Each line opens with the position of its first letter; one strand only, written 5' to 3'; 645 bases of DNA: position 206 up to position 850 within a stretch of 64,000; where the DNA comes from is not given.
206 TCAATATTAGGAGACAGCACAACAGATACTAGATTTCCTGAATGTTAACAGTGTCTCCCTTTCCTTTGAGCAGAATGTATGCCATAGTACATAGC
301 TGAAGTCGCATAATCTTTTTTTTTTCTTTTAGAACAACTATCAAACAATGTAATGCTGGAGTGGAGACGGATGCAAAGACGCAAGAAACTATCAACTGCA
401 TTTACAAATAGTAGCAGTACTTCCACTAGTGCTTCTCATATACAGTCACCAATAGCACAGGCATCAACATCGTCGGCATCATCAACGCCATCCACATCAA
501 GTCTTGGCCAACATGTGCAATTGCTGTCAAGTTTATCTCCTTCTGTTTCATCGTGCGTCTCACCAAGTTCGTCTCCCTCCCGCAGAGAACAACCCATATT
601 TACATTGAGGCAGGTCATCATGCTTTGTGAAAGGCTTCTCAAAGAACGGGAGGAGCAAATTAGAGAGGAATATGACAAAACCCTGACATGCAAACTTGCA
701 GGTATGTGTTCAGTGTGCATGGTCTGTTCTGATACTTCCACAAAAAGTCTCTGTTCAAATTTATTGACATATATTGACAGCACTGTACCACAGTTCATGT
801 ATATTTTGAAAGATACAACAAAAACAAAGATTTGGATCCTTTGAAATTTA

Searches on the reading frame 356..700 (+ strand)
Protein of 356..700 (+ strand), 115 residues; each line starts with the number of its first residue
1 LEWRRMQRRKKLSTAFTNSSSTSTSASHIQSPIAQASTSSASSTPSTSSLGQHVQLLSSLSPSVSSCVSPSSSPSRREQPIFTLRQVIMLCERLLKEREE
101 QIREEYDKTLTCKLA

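Call 30: find_homologous_proteins(query=window:356-700:+, max_evalue=0.001)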
Query seq(115 aa) (115 aa): 58 proteins with E <= 0.001 among 1160 candidates.
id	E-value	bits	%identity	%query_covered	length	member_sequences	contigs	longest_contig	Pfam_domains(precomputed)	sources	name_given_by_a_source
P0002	5.3e-32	128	68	100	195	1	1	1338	-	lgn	-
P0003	9.5e-15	73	41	99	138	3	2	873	-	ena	-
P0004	1.2e-14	72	42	99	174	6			-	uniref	uniref:Akirin-2 n=1 Tax=Cyprinus carpio carpio TaxID=630221 RepID=A0A9J8A5T8_CYPCA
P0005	1.4e-14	72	44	99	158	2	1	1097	-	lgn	-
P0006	1.6e-14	72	45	99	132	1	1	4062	-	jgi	jgi:hypothetical protein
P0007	3.4e-14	71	81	37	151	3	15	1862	-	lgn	-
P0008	8.7e-14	70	76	33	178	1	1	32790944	-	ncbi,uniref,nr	ncbi:akirin-2 isoform X2 [Onychostoma macrolepis]|uniref:akirin-2 isoform X2 n=1 Tax=Onychostoma mac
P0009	1.0e-13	69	78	35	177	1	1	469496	-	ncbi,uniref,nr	ncbi:akirin-2-like [Sinocyclocheilus rhinocerous]|uniref:Akirin-2 n=1 Tax=Sinocyclocheilus rhinocero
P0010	1.1e-13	69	44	99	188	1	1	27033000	-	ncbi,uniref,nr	ncbi:hypothetical protein NHX12_019005 [Muraenolepis orangiensis]|uniref:Akirin-2 n=1 Tax=Muraenolep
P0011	1.3e-13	69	46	99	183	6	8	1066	-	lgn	-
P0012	1.5e-13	69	77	41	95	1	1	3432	-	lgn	-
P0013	1.9e-13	68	77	37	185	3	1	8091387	-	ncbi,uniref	ncbi:akirin-2-like [Nelusetta ayraudi]|uniref:akirin-2-like n=1 Tax=Nelusetta ayraudi TaxID=303726 R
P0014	2.0e-13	68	45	99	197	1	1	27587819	-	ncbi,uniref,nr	ncbi:akirin-2 [Electrophorus electricus]|uniref:akirin-2 n=1 Tax=Electrophorus electricus TaxID=8005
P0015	2.0e-13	68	78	35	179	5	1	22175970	-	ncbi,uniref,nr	ncbi:akirin-2-like [Gadus macrocephalus]|uniref:akirin-2-like n=1 Tax=Gadus macrocephalus TaxID=8072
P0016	2.1e-13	68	45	99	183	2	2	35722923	-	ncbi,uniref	ncbi:hypothetical protein R3I94_015476 [Phoxinus phoxinus]|uniref:Akirin-2 n=1 Tax=Phoxinus phoxinus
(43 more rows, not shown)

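Call 31: find_encoding_contigs(protein=P0002, flank=2000, max_places=5)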
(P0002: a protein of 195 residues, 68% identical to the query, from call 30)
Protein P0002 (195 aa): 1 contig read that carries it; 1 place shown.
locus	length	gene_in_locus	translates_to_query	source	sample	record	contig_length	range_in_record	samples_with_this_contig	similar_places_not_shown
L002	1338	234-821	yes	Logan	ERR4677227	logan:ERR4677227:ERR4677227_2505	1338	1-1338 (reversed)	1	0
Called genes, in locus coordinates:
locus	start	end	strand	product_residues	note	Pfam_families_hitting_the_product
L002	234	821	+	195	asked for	-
